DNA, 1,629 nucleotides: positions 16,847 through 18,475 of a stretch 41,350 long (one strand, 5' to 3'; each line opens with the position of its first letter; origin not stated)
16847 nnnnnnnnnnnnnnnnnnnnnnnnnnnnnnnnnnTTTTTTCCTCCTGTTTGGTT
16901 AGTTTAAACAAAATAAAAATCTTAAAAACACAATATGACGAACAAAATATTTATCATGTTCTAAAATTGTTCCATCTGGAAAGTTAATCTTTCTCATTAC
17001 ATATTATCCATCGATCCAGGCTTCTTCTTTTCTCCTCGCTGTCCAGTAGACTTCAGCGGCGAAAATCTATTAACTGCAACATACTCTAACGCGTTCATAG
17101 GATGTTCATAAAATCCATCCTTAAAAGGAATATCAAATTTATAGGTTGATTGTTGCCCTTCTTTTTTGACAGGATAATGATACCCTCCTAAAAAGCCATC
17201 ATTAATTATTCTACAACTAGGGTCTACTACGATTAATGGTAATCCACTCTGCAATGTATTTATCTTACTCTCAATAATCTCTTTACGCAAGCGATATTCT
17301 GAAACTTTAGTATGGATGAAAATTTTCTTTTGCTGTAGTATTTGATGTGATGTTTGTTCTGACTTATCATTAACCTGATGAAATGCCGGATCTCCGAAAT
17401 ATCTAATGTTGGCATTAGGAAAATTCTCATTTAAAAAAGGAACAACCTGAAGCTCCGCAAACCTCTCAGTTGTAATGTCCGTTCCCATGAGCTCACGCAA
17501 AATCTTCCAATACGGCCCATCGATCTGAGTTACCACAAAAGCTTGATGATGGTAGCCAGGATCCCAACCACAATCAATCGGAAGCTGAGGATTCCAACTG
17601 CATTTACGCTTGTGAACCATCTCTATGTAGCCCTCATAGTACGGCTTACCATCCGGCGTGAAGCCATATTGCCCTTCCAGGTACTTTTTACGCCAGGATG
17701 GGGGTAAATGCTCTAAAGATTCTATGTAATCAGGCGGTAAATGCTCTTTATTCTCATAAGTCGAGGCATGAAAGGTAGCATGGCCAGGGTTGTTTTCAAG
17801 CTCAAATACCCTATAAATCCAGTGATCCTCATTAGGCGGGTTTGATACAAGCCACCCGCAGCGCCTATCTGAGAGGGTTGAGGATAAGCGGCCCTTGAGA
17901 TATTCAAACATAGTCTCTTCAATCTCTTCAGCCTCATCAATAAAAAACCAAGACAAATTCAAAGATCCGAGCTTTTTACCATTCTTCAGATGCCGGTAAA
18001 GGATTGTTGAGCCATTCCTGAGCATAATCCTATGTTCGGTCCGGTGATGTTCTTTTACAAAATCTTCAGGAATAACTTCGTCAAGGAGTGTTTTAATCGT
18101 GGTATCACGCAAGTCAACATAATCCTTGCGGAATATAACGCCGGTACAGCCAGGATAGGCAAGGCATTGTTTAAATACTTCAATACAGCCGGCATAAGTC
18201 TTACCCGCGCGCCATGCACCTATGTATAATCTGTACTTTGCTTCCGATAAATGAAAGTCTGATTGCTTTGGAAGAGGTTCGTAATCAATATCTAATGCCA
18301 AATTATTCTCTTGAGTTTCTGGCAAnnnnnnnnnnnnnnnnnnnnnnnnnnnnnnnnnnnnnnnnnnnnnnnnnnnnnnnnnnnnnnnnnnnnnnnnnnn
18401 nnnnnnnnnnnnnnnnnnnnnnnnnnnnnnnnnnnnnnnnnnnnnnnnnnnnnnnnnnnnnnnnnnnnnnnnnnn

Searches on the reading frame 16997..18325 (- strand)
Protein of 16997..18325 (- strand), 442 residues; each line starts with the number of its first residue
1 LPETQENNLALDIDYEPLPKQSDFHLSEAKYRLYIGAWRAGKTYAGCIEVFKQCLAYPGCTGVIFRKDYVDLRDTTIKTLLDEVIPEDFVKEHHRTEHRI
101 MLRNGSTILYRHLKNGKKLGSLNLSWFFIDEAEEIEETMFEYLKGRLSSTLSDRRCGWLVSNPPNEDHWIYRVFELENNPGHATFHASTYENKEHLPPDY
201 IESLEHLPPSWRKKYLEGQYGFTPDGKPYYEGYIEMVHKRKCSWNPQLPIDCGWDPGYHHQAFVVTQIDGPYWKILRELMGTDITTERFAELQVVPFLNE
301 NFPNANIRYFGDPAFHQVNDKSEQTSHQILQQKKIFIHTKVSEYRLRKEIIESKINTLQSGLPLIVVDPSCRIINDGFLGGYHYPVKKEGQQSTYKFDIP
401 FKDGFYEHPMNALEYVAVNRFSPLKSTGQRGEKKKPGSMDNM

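Call 42: search_protein_families(library=pfam, max_evalue=0.01, proteins=[window:16997-18325:-])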
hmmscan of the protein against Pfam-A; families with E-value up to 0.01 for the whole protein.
window:16997-18325:- (442 aa): 2 families
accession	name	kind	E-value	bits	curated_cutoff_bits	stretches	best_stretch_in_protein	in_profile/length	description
PF04466.19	Terminase_3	-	3.2e-16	59.9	23.2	1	29-207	2-186/201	Phage terminase large subunit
PF03237.21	Terminase_6N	-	2.5e-11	44.1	22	1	34-220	2-200/215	Terminase large subunit, T4likevirus-type, N-terminal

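Call 68: search_dna_similar(query=window:16997-18325:-, collection=phages, mode=protein, max_evalue=1e-10, max_rows=12)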
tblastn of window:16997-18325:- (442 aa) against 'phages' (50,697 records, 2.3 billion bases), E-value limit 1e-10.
Records with a match: 104; places in all: 104; records where one place covers at least 80% of the query: 81.
Best place of each record, by identity: <60% 104.
By first word of the organism name: Escherichia 45; Pseudomonas 10; Pseudoalteromonas 7; Haloarcula 6; Kagunavirus 5; Burkholderia 5; Rhizobium 4; Caudoviricetes 3; Vibrio 3; Salmonella 2; and 11 more.
By host as written in the record: Escherichia coli 24; - 22; Escherichia coli O18:K1:H7 5; Haloarcula californiae 5; Pseudoalteromonas sp. str. H105 4; Escherichia coli O18ac:K1:H7 ColV+ 3; Haloarcula vallismortis 3; Rhizobium phaseoli N831 2; and 31 more.
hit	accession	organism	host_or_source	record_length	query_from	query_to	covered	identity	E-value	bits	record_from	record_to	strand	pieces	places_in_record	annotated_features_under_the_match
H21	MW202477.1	Caudoviricetes sp.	Manatee Spring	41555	18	418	91%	29.5%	2e-34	142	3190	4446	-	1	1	large subunit terminase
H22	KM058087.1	Cronobacter phage vB_CsaP_Ss1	Cronobacter sakazakii ATCC BAA 894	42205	12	419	92%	28.7%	4e-27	120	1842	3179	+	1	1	putative terminase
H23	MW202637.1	Caudoviricetes sp.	Manatee Spring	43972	19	433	94%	28.0%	2e-33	139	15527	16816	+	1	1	large subunit terminase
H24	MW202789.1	Caudoviricetes sp.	Manatee Spring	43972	19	433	94%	28.0%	2e-33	139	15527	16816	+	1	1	large subunit terminase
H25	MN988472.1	Rhizobium phage RHph_TM3_14A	Rhizobium etli T3_14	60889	19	418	90%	27.0%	2e-18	94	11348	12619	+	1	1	terminase large subunit protein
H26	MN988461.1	Rhizobium phage RHph_TM27A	Rhizobium phaseoli N831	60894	19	418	90%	27.0%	2e-18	94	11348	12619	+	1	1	terminase large subunit protein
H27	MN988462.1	Rhizobium phage RHph_TM27B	Rhizobium phaseoli N831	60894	19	418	90%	27.0%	2e-18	94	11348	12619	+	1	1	terminase large subunit protein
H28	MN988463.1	Rhizobium phage RHph_TM29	Rhizobium phaseoli N931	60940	19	418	90%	27.0%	2e-18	94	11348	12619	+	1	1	terminase large subunit protein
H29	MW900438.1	Vibrio phage vB_ValP_VA-RY-3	Vibrio alginolyticus RY-3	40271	15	419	92%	25.7%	1e-23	110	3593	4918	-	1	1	putative terminase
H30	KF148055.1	Salmonella phage Jersey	-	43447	21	418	90%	24.8%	3e-15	84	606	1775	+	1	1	terminase large subunit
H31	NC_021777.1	Salmonella phage Jersey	-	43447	21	418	90%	24.8%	3e-15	84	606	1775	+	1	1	terminase large subunit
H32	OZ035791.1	Kagunavirus LF7074P3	-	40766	21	418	90%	24.8%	1e-14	82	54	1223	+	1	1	record has no annotation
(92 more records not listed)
